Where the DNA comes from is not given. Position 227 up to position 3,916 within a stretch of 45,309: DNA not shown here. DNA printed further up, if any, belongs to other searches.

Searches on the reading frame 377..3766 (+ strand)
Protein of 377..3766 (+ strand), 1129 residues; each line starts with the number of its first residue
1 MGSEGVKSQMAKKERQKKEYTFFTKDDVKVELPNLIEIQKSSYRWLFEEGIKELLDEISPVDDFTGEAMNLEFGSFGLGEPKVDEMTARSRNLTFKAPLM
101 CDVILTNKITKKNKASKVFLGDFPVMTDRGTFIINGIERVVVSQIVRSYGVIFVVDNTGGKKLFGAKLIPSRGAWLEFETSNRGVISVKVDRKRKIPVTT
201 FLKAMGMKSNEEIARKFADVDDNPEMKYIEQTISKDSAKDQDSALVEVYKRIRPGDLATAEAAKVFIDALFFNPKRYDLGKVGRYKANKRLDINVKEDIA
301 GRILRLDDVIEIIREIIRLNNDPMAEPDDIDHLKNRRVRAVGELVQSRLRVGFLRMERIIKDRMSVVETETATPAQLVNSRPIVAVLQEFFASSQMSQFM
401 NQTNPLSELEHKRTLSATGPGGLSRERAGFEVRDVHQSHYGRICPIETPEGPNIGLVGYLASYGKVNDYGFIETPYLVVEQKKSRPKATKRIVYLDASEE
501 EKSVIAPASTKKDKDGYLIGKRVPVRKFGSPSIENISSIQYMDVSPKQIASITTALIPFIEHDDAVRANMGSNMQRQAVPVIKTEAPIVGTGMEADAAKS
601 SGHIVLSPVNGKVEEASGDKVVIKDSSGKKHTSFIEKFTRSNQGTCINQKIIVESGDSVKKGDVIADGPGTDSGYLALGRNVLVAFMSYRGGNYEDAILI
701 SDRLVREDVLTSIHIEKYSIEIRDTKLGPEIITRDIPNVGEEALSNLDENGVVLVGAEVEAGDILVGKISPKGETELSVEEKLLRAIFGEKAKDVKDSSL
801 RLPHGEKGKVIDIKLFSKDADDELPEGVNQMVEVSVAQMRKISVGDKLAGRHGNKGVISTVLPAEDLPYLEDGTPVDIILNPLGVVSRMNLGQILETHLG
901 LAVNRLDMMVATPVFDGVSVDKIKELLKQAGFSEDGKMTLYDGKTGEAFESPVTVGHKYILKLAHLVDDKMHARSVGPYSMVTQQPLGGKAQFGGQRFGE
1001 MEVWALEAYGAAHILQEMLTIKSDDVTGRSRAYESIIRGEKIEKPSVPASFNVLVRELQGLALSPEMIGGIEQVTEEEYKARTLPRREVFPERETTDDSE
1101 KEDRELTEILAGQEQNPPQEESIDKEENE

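Call 101: search_protein_families(library=pfam, proteins=[window:377-3766:+], max_evalue=0.001)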
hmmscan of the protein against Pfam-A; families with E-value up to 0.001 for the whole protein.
window:377-3766:+ (1129 aa): 6 families
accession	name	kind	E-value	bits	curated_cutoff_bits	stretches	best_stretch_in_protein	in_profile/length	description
PF00562.33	RNA_pol_Rpb2_6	-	2e-128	429.1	23.4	1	609-992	4-373/373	RNA polymerase Rpb2, domain 6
PF04561.19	RNA_pol_Rpb2_2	-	2.4e-29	102.8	21.7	1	166-339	22-190/190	RNA polymerase Rpb2, domain 2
PF04565.21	RNA_pol_Rpb2_3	-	3.3e-27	94.9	21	1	398-466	1-68/68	RNA polymerase Rpb2, domain 3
PF04560.25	RNA_pol_Rpb2_7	-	5.7e-26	91.2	32.1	1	994-1067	1-84/87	RNA polymerase Rpb2, domain 7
PF04563.20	RNA_pol_Rpb2_1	-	2.7e-18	66.7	28.2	1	47-383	14-201/203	RNA polymerase beta subunit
PF10385.14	RNA_pol_Rpb2_45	-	1e-15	58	28.2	1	477-545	2-66/66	RNA polymerase beta subunit external 1 domain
